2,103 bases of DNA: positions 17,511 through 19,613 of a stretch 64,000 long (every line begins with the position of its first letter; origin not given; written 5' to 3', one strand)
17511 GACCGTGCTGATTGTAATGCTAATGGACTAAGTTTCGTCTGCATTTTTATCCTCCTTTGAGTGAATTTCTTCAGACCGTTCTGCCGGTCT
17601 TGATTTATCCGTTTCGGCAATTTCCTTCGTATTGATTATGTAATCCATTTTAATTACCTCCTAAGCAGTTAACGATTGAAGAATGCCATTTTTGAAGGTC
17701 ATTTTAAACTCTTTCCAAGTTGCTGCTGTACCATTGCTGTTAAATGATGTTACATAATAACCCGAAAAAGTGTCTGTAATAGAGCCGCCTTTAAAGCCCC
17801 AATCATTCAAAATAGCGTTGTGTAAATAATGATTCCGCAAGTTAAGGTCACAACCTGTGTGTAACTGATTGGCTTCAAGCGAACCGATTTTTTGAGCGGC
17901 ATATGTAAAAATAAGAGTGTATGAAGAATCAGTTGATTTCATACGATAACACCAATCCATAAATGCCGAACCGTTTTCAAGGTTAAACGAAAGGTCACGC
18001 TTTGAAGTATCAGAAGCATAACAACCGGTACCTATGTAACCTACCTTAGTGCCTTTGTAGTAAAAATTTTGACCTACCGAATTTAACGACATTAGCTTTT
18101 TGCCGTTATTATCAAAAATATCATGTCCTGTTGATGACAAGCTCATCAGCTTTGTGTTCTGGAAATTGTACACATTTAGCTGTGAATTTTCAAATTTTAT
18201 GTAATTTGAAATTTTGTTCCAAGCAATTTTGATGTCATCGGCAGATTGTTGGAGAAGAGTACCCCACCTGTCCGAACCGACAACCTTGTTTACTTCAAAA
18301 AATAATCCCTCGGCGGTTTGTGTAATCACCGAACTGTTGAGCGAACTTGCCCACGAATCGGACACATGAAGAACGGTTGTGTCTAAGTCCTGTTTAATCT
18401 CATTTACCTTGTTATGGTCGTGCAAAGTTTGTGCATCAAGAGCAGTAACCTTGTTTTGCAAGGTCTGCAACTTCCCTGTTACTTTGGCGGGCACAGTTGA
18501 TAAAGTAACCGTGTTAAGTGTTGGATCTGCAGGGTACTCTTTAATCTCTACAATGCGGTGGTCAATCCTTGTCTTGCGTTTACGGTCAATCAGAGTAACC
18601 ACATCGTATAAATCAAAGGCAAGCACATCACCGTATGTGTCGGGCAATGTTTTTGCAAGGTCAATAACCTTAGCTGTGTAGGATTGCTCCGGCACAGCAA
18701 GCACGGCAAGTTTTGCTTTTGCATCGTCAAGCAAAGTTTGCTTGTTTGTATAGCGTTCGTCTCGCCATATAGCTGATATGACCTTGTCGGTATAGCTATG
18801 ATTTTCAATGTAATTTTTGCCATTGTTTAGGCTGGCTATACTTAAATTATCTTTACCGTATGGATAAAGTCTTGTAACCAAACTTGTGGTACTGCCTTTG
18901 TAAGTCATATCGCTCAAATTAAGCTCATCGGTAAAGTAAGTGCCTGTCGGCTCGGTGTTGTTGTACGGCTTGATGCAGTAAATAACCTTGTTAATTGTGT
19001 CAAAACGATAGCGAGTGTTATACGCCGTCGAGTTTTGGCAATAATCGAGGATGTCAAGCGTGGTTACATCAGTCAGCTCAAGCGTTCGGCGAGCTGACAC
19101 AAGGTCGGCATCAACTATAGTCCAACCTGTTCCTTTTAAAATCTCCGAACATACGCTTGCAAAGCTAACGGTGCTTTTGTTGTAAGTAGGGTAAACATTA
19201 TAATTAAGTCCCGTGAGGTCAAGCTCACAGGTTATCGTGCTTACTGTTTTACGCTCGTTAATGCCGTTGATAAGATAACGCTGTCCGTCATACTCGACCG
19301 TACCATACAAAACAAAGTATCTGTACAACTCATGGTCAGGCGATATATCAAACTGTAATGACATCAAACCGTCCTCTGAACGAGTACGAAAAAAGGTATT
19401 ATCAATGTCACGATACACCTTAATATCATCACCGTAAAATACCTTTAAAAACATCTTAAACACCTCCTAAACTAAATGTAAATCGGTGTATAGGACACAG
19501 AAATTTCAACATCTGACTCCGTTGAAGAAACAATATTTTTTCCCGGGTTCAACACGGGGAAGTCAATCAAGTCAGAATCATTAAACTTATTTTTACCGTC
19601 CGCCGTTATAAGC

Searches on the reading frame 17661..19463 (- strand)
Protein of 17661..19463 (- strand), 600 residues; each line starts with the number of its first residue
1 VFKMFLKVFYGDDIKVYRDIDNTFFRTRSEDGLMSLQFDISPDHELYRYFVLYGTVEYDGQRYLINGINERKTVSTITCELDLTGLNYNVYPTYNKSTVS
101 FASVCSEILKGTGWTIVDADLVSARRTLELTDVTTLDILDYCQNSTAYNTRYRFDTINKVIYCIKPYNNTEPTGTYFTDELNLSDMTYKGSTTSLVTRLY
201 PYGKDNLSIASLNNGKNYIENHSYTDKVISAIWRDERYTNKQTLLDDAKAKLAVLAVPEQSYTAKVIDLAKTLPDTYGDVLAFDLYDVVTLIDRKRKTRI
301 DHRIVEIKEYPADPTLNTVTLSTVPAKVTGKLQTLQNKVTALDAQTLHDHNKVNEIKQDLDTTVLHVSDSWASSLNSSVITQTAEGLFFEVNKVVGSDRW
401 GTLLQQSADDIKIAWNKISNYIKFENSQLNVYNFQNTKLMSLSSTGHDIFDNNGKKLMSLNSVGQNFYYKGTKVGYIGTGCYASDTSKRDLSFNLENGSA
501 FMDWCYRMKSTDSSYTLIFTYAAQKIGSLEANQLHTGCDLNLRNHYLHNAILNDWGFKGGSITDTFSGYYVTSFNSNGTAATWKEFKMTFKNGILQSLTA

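Call 20: find_related_loci(query=window:17661-19463:-, collection=viral_contigs, flank=10000)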
Query window:17661-19463:- (600 aa) in viral_contigs; peptide patterns used: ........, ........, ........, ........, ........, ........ (x = any residue, [..] = any of these).
58 stretches matched a pattern; 54 encode a relative of the query (tblastn E <= 1e-3); 52 distinct loci.
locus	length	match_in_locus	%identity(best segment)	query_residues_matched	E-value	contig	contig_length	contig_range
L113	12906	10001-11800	99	1-600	0e+0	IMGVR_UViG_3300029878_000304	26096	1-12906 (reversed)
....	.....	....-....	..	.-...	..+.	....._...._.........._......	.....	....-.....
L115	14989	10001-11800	98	1-600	0e+0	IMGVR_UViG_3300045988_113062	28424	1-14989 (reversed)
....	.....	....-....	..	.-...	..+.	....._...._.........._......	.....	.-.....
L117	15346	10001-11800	98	1-600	0e+0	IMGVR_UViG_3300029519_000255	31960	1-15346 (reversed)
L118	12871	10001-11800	98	1-600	0e+0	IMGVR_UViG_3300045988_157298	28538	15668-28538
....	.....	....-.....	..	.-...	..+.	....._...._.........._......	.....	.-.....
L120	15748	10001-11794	98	3-600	0e+0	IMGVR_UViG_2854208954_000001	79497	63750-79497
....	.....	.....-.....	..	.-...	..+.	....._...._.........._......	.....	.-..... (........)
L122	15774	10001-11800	98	1-600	0e+0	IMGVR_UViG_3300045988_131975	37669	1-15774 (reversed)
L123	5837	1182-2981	98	1-600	0e+0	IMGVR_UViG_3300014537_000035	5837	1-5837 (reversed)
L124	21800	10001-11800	97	1-600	0e+0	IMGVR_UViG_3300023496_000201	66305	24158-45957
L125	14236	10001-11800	97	1-600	0e+0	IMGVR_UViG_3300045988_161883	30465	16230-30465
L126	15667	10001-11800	98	1-600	0e+0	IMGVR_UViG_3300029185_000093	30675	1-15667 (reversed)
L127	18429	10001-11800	97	1-600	0e+0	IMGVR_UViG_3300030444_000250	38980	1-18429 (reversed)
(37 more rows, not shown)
